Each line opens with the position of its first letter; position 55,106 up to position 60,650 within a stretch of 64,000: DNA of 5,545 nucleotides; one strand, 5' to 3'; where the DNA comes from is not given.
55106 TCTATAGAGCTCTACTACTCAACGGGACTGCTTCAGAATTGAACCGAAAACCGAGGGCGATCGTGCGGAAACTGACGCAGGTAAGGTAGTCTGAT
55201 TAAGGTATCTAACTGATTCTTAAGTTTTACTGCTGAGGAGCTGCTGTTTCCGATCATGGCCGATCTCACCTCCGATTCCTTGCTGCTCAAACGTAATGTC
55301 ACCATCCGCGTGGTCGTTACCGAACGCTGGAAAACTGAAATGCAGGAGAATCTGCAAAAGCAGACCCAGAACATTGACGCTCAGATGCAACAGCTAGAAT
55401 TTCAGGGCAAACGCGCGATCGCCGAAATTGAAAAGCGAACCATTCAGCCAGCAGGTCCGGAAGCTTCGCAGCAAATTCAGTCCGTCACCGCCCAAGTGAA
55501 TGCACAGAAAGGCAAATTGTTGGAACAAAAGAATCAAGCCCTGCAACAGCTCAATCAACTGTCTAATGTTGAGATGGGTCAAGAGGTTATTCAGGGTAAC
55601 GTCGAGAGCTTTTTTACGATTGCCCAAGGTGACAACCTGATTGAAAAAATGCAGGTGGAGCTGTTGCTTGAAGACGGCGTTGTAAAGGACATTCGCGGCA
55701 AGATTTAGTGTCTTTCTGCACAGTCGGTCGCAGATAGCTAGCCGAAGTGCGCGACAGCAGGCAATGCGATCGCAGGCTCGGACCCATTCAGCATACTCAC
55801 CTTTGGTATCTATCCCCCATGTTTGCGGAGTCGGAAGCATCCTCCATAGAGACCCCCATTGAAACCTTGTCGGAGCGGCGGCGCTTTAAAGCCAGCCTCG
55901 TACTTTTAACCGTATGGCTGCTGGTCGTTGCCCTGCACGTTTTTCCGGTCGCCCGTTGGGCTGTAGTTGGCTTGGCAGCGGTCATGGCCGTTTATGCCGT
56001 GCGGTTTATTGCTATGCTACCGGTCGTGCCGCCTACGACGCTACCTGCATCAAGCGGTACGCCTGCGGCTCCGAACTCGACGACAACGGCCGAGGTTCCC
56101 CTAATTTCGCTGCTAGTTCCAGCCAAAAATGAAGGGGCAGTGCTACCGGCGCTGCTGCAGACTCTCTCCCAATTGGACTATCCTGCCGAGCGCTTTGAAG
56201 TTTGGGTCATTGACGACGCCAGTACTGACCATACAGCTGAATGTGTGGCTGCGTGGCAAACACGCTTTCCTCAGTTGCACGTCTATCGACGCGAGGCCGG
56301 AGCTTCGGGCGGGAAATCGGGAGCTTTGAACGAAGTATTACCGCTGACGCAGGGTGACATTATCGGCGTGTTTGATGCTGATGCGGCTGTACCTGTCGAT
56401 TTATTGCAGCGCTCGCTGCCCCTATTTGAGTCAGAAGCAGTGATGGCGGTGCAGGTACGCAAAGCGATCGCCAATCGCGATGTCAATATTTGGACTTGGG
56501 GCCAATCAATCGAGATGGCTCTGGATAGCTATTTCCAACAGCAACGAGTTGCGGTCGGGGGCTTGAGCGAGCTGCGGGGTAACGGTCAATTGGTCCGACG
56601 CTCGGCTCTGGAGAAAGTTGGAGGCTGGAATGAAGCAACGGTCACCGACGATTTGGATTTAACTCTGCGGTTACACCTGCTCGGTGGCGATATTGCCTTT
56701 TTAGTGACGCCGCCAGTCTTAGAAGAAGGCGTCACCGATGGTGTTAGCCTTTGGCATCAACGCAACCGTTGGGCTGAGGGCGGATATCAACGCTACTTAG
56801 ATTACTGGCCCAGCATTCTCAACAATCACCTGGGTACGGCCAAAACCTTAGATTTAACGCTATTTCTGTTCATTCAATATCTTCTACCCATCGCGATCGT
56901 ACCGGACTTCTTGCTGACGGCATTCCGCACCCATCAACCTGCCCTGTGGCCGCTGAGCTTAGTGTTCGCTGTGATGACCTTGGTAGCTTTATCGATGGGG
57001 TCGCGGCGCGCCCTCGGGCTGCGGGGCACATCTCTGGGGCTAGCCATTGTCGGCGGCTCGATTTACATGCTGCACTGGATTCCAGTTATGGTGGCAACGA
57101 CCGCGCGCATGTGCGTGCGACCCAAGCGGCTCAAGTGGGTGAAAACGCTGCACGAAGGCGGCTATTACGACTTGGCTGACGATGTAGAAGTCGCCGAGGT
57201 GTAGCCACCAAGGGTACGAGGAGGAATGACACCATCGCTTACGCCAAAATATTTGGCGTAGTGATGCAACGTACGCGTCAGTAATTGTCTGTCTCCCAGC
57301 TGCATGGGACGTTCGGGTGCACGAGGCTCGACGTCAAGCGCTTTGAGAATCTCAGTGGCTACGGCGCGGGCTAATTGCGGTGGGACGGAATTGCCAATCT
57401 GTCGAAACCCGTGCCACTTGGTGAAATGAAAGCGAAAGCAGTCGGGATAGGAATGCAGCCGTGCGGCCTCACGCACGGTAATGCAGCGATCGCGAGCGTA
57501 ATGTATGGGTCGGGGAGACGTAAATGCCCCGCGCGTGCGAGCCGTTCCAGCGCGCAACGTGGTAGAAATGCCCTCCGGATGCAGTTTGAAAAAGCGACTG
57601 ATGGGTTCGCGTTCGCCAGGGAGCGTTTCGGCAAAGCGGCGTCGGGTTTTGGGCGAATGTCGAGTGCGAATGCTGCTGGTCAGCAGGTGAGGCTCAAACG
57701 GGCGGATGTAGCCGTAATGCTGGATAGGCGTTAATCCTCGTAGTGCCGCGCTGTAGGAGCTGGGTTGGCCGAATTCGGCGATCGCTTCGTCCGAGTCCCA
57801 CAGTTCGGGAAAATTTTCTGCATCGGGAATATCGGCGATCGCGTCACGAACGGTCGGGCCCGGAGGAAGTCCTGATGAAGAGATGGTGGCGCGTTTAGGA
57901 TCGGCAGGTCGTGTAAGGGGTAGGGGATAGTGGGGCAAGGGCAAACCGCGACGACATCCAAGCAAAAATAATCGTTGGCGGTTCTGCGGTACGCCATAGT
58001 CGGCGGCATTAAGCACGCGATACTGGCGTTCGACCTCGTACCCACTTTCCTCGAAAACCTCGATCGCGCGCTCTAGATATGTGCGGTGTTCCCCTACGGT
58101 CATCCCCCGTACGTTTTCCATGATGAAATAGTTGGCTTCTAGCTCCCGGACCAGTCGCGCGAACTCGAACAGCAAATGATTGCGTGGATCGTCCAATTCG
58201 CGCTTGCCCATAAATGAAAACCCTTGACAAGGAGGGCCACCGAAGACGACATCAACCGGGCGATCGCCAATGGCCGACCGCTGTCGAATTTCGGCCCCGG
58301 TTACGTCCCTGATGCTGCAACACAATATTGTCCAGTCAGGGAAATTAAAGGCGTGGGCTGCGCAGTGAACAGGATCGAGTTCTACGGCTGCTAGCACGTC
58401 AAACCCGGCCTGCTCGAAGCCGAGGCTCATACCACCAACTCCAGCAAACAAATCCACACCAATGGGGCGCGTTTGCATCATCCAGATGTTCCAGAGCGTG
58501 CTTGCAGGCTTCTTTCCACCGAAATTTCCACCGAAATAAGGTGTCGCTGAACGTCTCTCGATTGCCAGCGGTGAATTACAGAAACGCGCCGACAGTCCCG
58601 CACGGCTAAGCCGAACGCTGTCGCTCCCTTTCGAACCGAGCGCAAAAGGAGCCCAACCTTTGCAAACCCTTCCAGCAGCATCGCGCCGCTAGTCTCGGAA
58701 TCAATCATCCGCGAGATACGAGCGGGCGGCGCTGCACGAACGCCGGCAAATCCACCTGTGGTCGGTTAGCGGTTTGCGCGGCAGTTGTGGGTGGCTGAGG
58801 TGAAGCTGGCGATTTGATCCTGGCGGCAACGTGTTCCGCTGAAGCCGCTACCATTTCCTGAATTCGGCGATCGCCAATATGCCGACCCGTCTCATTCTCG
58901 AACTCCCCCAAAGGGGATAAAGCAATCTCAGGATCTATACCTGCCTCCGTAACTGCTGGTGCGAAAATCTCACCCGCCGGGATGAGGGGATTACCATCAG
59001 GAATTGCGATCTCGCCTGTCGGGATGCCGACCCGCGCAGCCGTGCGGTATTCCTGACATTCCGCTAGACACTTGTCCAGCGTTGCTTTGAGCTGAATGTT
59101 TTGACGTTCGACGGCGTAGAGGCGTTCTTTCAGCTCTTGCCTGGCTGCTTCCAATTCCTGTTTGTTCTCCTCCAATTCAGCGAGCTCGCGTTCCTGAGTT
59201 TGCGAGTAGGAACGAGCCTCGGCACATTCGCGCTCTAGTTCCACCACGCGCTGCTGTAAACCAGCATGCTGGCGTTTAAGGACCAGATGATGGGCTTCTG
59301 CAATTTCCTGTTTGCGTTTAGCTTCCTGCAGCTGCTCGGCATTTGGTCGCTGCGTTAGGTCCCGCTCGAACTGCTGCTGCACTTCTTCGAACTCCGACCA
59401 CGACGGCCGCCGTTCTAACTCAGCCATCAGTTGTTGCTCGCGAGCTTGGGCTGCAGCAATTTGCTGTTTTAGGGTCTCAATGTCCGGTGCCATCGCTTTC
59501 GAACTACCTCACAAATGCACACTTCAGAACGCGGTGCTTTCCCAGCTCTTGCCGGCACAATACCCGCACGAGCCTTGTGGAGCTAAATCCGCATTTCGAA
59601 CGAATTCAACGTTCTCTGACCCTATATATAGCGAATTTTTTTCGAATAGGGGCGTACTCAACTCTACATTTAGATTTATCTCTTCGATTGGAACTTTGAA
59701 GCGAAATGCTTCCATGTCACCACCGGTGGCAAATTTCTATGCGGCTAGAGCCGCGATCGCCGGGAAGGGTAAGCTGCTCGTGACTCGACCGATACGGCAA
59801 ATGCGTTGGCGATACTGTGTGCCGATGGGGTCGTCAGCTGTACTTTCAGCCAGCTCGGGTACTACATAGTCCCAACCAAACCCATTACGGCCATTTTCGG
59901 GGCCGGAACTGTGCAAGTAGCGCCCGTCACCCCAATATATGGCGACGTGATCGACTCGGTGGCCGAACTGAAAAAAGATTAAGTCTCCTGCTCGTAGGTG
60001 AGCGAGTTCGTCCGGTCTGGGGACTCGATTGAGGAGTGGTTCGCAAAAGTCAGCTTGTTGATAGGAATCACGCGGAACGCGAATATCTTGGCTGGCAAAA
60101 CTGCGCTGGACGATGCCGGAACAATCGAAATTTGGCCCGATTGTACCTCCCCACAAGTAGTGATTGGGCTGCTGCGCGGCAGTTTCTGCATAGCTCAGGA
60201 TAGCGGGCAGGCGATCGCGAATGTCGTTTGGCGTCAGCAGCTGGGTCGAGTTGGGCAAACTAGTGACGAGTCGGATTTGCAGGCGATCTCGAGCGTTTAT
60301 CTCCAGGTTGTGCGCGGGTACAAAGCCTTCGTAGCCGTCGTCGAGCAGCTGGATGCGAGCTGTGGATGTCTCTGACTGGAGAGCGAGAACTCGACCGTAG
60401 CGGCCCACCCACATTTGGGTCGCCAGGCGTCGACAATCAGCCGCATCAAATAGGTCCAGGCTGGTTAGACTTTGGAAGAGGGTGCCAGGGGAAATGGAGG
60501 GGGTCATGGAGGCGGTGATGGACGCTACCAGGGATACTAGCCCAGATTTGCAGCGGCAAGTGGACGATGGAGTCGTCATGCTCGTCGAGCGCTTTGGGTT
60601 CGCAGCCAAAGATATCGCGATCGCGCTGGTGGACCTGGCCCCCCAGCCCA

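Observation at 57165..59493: Translationally coupled operon: coiled-coil protein, 76-aa ORF and an orphan C5-cytosine methyltransferase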

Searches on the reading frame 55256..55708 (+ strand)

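Call 3: search_protein_families(library=pfam, proteins=[window:55256-55708:+], max_evalue=0.01)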
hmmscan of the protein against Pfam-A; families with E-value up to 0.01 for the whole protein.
window:55256-55708:+ (150 aa): 1 family
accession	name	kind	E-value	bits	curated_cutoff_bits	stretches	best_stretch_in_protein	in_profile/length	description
PF11068.13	YlqD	-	9.5e-43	146.1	27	1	9-147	1-131/131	YlqD protein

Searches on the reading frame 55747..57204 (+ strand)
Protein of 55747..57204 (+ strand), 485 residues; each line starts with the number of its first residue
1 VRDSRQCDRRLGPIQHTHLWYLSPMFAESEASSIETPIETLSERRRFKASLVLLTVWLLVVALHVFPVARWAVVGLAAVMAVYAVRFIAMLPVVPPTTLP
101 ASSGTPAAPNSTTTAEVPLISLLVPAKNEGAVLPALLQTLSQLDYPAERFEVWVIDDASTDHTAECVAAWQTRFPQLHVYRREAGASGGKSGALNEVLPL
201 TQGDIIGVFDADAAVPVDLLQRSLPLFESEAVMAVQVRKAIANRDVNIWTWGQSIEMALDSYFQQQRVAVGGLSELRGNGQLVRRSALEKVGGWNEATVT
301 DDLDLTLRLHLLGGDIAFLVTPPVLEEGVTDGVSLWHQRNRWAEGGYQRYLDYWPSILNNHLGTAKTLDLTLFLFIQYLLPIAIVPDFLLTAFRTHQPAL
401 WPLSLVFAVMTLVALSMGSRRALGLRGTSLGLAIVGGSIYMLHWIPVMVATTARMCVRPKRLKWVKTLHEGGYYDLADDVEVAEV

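Call 3: search_protein_families(library=pfam, proteins=[window:55747-57204:+], max_evalue=0.01)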
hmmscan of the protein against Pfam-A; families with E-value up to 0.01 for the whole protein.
window:55747-57204:+ (485 aa): 6 families
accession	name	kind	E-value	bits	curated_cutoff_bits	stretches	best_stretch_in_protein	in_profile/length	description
PF13641.12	Glyco_tranf_2_3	-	5.4e-28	99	27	1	120-344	3-229/230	Glycosyltransferase like family 2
PF00535.33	Glycos_transf_2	-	1.6e-25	90.4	23.3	1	121-291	1-167/168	Glycosyl transferase family 2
PF13632.12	Glyco_trans_2_3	-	4.7e-19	69.4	27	1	206-410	2-190/198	Glycosyl transferase family group 2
PF13506.12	Glyco_transf_21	-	8.5e-07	29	21.7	1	189-343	17-173/174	Glycosyl transferase family 21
PF10111.15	Glyco_tranf_2_2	-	9.5e-05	22.4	27.3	1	139-311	22-201/276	Glycosyltransferase like family 2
PF13704.12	Glyco_tranf_2_4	-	0.0016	19.3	27.5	1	127-212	1-81/98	Glycosyl transferase family 2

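Call 4: search_protein_families(library=ncbifam, proteins=[window:55747-57204:+], max_evalue=0.01)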
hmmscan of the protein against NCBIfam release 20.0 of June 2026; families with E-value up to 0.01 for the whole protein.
window:55747-57204:+ (485 aa): 20 families
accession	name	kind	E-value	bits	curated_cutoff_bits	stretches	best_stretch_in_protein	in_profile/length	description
TIGR03937.1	PgaC_IcaA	equivalog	1.9e-27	96.3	422.3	1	111-370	38-294/407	poly-beta-1,6-N-acetyl-D-glucosamine synthase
NF053846.1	glyco_with_XrtP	equivalog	3.1e-25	88.8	520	1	122-467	45-435/440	XrtP-associated glycosyltransferase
TIGR03030.1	CelA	equivalog_domain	1.5e-22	79.4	699.1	2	82-234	99-260/714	UDP-forming cellulose synthase catalytic subunit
TIGR03965.1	mycofact_glyco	equivalog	2.8e-20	72.7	280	1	108-324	64-278/467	mycofactocin biosynthesis glycosyltransferase MftF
NF041865.1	EpsU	equivalog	8.5e-20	71.1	700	1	102-470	24-391/394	exopolysaccharide biosynthesis GT2 family glycosyltransferase EpsU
NF041875.1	EPS_EpsD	equivalog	1.6e-18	67.2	370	1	120-326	1-206/325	exopolysaccharide biosynthesis glycosyltransferase EpsD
NF008558.0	PRK11498.1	equivalog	2.4e-14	52.2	992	1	113-348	268-503/872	UDP-forming cellulose synthase catalytic subunit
TIGR03111.1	glyc2_xrt_Gpos1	hypoth_equivalog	4.4e-13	48.8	363.95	1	110-348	41-288/439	TIGR03111 family XrtG-associated glycosyltransferase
TIGR04283.1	glyco_like_mftF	equivalog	9e-12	45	182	1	120-313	1-173/221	TIGR04283 family arsenosugar biosynthesis glycosyltransferase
NF045692.1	OglycostaseCruG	equivalog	4.6e-11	42.3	600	1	104-412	27-330/386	2'-O-glycosyltransferase CruG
NF007482.0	PRK10073.1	equivalog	2.5e-10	39.9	423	1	116-229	4-112/334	glycosyltransferase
TIGR03469.1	HpnB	hypoth_equivalog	7.4e-09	35.1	379.25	1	112-172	38-97/386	hopene-associated glycosyltransferase HpnB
TIGR04242.1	nodulat_NodC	equivalog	6.8e-08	31.9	550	1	104-427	34-361/395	chitooligosaccharide synthase NodC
NF010496.0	PRK13915.1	equivalog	7.3e-08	31.8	262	1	120-229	33-145/307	glucosyl-3-phosphoglycerate synthase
NF038302.1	EPS_HpsE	equivalog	5.3e-07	28.9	300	1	122-216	5-100/307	hormogonium polysaccharide biosynthesis glycosyltransferase HpsE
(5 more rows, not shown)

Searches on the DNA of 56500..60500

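Call 82: search_rna_families(source=window, start=56500, end=60500, threshold=evalue, max_evalue=1)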
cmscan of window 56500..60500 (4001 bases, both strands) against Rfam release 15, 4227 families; matches with E-value up to 1: 0.
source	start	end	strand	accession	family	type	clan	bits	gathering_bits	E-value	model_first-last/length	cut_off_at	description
